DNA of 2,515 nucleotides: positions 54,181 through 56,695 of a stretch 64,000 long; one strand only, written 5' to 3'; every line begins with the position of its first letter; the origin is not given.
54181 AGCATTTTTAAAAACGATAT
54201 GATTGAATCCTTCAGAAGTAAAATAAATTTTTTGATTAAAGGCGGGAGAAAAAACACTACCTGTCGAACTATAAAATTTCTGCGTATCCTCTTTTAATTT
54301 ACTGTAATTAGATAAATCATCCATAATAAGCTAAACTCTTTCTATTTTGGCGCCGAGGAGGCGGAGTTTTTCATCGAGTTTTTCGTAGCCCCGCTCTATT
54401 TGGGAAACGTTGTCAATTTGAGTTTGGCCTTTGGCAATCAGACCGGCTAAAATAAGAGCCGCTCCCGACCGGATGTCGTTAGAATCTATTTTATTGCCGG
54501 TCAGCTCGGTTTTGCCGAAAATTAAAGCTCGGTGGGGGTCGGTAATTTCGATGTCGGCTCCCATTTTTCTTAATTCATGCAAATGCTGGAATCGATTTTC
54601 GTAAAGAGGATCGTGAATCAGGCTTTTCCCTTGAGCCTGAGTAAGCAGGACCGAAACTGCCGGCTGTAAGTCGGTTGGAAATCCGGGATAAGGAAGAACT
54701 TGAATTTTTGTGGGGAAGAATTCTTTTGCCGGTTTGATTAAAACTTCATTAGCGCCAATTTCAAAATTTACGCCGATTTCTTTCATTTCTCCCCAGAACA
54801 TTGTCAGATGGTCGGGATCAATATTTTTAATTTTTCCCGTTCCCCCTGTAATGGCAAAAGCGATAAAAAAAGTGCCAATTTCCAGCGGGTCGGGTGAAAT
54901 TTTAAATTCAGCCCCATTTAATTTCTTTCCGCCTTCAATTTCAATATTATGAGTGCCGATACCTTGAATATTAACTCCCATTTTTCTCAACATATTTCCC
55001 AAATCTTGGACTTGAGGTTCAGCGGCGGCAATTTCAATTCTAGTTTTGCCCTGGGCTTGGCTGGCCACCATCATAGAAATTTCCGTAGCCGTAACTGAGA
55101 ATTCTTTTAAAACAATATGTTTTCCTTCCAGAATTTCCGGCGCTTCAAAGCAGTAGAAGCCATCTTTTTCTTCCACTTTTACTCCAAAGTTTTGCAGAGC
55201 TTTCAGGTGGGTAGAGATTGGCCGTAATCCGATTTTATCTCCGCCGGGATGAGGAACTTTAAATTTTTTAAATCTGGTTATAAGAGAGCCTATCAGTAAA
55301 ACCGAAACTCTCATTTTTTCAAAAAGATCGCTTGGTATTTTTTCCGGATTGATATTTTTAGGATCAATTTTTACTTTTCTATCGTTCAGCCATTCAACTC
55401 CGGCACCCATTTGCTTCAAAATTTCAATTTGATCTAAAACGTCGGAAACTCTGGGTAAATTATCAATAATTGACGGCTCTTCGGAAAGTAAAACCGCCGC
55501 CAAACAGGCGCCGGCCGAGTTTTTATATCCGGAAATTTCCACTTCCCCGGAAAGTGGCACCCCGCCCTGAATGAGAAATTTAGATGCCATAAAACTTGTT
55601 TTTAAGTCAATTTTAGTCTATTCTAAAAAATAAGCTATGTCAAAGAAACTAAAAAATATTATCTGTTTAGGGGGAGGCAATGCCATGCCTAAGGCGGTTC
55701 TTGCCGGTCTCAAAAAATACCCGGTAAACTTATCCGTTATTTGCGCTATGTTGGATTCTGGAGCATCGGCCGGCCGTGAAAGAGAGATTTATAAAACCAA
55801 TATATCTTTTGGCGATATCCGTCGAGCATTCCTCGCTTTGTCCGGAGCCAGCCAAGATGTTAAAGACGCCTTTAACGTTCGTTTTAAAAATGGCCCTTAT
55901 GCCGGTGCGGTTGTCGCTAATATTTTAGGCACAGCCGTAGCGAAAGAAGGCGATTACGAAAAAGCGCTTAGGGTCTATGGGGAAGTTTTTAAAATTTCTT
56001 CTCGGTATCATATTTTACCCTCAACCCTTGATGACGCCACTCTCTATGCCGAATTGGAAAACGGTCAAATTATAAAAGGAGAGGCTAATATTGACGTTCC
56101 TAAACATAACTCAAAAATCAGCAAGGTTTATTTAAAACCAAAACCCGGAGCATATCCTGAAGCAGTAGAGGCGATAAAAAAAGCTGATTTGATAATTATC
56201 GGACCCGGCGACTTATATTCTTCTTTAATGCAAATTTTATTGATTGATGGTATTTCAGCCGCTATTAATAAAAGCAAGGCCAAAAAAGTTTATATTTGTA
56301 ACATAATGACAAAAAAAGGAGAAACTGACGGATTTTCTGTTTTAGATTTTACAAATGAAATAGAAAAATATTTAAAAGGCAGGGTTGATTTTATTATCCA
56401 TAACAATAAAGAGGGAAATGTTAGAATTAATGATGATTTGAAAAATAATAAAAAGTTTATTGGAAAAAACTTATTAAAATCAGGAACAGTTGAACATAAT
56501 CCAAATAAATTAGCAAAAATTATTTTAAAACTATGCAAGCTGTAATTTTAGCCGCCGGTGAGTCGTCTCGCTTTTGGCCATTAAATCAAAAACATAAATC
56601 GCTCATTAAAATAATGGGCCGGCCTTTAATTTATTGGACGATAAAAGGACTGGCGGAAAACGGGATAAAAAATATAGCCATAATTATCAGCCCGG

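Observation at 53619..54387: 56-nt duplication of the murA 3' end brackets a ~660-bp insert (REP-like palindrome, promoter + sRNA candidate, 159-aa ORF)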

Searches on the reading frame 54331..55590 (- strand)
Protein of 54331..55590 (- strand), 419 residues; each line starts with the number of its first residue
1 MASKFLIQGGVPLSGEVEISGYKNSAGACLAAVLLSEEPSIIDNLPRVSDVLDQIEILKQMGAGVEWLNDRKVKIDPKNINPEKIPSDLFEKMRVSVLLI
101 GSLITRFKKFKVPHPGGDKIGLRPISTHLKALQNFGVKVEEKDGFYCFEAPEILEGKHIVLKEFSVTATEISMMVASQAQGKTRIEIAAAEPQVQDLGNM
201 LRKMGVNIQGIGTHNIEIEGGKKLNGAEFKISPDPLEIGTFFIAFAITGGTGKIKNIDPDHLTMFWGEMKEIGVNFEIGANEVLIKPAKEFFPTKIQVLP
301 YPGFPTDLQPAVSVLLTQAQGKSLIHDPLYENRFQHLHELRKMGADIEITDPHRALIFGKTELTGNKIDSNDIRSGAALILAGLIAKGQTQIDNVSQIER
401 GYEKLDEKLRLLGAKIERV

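Call 8: search_protein_families(library=pfam, proteins=[window:54331-55590:-], max_evalue=0.1)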
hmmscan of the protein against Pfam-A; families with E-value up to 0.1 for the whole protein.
window:54331-55590:- (419 aa): 2 families
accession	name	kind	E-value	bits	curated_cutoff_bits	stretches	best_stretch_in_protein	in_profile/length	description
PF00275.25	EPSP_synthase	-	6.2e-78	262.8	22.8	1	8-409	2-417/417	EPSP synthase (3-phosphoshikimate 1-carboxyvinyltransferase)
PF22324.2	HTH_91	-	0.097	12.9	27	0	335-350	35-50/77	Winged helix domain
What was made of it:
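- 54331..55590 (-): murA (UDP-N-acetylglucosamine 1-carboxyvinyltransferase), the intact target gene. PF00275, 6e-78 (call 8).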

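Call 29: find_encoding_contigs(protein=window:54331-55590:-, flank=4000, max_places=10)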
Protein window:54331-55590:- (419 aa): 2 contigs read that carry it; 1 place shown.
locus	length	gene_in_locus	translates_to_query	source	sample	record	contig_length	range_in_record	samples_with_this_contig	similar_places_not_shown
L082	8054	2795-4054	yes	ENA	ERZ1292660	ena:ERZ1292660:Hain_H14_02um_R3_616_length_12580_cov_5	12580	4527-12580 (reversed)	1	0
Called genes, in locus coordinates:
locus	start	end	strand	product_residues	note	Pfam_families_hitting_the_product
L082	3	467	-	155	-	?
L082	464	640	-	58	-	-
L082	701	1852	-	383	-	PF00483:NTP_transferase, PF12804:NTP_transf_3 (weak), PF25084:LbH_EIF2B, PF00132:Hexapep, PF25087:GMPPB_C, PF00132:Hexapep (weak), PF25084:LbH_EIF2B (weak), PF00132:Hexapep, +1 more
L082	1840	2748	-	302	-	PF01933:CofD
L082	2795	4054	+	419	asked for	PF00275:EPSP_synthase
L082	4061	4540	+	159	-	-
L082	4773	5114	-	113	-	PF01934:HepT-like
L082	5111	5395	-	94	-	PF01909:NTP_transf_2, PF18765:Polbeta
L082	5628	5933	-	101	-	-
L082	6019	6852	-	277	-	PF02775:TPP_enzyme_C, PF12367:PFO_beta_C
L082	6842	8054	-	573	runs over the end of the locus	PF01558:POR, PF01855:POR_N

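Call 55: find_related_loci(query=window:54331-55590:-, collection=metagenome_contigs, flank=5000)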
Query window:54331-55590:- (419 aa) in metagenome_contigs; peptide patterns used: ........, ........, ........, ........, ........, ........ (x = any residue, [..] = any of these).
274 stretches matched a pattern; 147 encode a relative of the query (tblastn E <= 1e-3); the best 80 are kept; 80 distinct loci.
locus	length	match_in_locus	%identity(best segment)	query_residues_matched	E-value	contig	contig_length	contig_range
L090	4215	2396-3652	99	1-419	0e+0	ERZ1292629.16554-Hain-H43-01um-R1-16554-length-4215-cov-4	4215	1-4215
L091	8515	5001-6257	86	1-419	0e+0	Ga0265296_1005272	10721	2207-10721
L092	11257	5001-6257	85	1-419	0e+0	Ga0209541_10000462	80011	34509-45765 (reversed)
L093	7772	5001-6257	84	1-419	0e+0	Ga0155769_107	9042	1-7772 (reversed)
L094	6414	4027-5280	82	1-418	0e+0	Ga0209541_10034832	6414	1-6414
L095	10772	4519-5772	82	1-418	0e+0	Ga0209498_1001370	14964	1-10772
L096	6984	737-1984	79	4-419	0e+0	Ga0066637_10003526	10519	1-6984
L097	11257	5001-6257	79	1-419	0e+0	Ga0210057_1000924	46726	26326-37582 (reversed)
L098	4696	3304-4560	79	1-419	0e+0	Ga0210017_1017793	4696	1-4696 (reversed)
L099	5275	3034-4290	79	1-419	0e+0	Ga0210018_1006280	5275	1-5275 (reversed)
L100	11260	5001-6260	78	1-419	0e+0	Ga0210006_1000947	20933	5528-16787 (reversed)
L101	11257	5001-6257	77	1-419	0e+0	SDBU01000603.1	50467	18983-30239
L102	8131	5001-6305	77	1-419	0e+0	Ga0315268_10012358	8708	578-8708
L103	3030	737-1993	78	1-419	0e+0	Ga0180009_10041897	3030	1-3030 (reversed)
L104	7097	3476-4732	78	1-419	0e+0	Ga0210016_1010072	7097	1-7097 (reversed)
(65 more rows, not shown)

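Call 85: find_homologous_proteins(query=L090:3666-4142:+, max_evalue=1e-20)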
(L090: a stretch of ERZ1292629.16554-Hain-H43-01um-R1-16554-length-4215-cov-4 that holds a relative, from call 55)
Query L090:3666-4142:+ (159 aa): 937 proteins with E <= 1e-20 among 1055 candidates; the best 120 are listed.
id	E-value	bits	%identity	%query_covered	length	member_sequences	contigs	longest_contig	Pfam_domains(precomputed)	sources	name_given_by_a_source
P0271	3.5e-98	343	97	100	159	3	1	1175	-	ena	-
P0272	1.5e-90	319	91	100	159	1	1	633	-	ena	-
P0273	1.3e-88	312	87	100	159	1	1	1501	-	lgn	-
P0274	1.7e-76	273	79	100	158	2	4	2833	-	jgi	-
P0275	2.2e-68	247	69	100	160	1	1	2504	-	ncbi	-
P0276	1.1e-67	244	69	97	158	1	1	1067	-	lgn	-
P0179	5.9e-67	242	69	100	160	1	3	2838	-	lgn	-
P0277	8.1e-67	241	71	97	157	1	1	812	-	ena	-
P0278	2.8e-66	240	70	100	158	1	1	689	-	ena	-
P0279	8.7e-66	238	69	100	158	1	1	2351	-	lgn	-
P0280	1.2e-65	238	67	98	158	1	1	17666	-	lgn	-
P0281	1.2e-65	238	69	98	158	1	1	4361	-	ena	-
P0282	3.5e-65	236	68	94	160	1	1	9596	-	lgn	-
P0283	3.0e-64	233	63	100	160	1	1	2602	-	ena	-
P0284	3.7e-64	233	66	100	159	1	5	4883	-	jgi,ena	-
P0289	1.2e-62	228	63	100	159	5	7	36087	-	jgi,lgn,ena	-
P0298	1.8e-58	214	65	93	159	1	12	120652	-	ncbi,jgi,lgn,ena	-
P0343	8.5e-51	189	57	99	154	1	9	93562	-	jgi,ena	-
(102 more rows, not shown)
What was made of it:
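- Tried and rejected: I tried to recover it, but the closest proteins are on contigs of about 1 kb (call 85).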

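Call 86: find_encoding_contigs(protein=P0298, flank=3000, max_places=3)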
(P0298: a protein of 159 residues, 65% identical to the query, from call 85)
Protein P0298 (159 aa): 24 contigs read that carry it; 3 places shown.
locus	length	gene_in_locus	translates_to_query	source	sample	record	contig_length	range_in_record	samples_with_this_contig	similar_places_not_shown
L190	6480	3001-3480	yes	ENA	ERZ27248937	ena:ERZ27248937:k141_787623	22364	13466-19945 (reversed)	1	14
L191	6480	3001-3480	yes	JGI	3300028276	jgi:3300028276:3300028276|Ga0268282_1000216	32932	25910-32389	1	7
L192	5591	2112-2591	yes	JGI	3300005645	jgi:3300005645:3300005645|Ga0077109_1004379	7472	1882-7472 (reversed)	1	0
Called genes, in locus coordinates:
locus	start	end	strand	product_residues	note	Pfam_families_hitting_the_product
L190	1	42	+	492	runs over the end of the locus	PF00717:Peptidase_S24 (faint), PF05345:He_PIG, PF17963:Big_9 (weak)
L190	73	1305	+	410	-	PF00041:fn3 (weak), PF16656:Pur_ac_phosph_N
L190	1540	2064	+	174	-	PF22600:MTPAP-like_central (weak), PF01909:NTP_transf_2, PF18765:Polbeta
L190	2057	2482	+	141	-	PF05168:HEPN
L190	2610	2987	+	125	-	PF06262:Zincin_1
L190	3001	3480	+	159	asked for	-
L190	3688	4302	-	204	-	PF13338:AbiEi_4 (faint)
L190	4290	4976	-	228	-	PF08843:AbiEii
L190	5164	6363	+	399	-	PF01702:TGT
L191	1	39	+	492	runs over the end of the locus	PF00717:Peptidase_S24 (faint), PF05345:He_PIG, PF17963:Big_9 (weak)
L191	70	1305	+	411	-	PF00041:fn3 (faint), PF16656:Pur_ac_phosph_N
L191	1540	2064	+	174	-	PF22600:MTPAP-like_central (weak), PF01909:NTP_transf_2, PF18765:Polbeta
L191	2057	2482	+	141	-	PF05168:HEPN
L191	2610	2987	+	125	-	PF06262:Zincin_1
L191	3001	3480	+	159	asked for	-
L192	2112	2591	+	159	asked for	-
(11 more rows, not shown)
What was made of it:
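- Neighbours are MntA-HepT here, and MNT-HEPN plus AbiEi/AbiEii in L190 (call 86).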

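Call 87: find_encoding_contigs(protein=P0343, flank=3000, max_places=3)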
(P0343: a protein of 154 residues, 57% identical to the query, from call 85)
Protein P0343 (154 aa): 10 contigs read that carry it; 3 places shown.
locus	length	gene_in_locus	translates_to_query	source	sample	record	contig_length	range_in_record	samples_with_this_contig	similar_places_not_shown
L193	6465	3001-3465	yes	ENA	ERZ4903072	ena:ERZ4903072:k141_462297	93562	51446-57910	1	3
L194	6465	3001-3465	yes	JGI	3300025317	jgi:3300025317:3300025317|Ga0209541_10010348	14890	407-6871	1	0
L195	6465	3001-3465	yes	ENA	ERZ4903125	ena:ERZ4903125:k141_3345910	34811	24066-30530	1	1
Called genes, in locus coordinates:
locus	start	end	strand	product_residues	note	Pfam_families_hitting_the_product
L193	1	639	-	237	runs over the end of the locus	PF00535:Glycos_transf_2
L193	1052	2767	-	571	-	-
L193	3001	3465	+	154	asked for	-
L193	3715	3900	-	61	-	-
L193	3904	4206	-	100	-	PF02033:RBFA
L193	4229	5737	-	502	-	PF00009:GTP_EFTU, PF00071:Ras (weak), PF01926:MMR_HSR1, PF02421:FeoB_N (faint), PF08477:Roc (weak), PF22042:EF-G_D2, PF11987:IF-2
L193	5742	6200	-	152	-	PF14584:DUF4446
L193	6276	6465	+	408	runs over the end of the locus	PF00266:Aminotran_5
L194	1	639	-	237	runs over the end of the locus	PF00535:Glycos_transf_2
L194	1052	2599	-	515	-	-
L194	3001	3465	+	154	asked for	-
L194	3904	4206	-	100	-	PF02033:RBFA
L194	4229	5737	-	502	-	PF00009:GTP_EFTU, PF00071:Ras (weak), PF01926:MMR_HSR1, PF02421:FeoB_N (faint), PF08477:Roc (weak), PF22042:EF-G_D2, PF11987:IF-2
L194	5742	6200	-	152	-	PF14584:DUF4446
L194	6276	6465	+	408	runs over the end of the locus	PF00266:Aminotran_5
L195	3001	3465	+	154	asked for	-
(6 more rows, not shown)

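Call 88: find_encoding_contigs(protein=P0289, flank=3000, max_places=3)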
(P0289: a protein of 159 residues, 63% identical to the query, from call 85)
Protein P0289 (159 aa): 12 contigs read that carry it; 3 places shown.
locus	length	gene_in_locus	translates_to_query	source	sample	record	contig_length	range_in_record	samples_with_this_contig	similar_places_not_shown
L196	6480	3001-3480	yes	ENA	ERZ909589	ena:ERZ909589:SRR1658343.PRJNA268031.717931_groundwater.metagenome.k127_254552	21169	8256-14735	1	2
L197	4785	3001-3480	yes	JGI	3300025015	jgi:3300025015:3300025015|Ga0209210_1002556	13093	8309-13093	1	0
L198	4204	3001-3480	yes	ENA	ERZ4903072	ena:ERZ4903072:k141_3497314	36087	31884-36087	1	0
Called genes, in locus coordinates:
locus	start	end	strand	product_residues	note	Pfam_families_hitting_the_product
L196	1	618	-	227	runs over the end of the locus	PF05552:MS_channel_1st_1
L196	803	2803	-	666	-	PF03030:H_PPase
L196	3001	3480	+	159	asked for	-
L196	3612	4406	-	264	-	-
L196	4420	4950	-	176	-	-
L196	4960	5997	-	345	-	PF02646:RmuC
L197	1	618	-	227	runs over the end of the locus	PF05552:MS_channel_1st_1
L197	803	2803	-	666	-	PF03030:H_PPase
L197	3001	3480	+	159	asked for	-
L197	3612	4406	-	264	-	-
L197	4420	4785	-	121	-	?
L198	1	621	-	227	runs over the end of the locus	PF05552:MS_channel_1st_1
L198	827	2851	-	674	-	PF03030:H_PPase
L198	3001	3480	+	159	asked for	-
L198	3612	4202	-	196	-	?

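Call 100: search_protein_families(library=ncbifam, proteins=[window:54331-55590:-], max_evalue=0.00001)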
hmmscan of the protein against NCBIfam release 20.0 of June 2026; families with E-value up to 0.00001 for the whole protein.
window:54331-55590:- (419 aa): 5 families
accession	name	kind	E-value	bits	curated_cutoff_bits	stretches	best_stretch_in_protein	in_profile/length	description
NF006873.0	PRK09369.1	subfamily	8.3e-147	489.2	297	1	3-419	2-417/419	UDP-N-acetylglucosamine 1-carboxyvinyltransferase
TIGR01072.1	murA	equivalog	3.8e-145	483.8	392.7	1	4-418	3-416/416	UDP-N-acetylglucosamine 1-carboxyvinyltransferase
NF009470.0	PRK12830.1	equivalog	2.9e-123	411.7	552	1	3-418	2-414/417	UDP-N-acetylglucosamine 1-carboxyvinyltransferase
TIGR01356.1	aroA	equivalog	1.3e-24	86.8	287.25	1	15-402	1-402/415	3-phosphoshikimate 1-carboxyvinyltransferase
NF011381.1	PRK14806.1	equivalog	1.6e-13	49.8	902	1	3-251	302-551/733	bifunctional prephenate dehydrogenase/3-phosphoshikimate 1-carboxyvinyltransferase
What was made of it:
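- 54331..55590 (-): TIGR01072 equivalog, 484 bits against cut-off 393 (call 100).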

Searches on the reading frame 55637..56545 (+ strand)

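Call 8: search_protein_families(library=pfam, proteins=[window:55637-56545:+], max_evalue=0.1)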
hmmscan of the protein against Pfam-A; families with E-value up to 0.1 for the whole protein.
window:55637-56545:+ (302 aa): 3 families
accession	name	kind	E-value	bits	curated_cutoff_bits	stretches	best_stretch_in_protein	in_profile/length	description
PF01933.23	CofD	-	4e-59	200.6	30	1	8-264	1-258/290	2-phospho-L-lactate transferase CofD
PF07719.23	TPR_2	-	0.026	15.1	27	0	95-121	5-31/34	Tetratricopeptide repeat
PF00515.34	TPR_1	-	0.093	13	27.8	0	97-120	7-30/34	Tetratricopeptide repeat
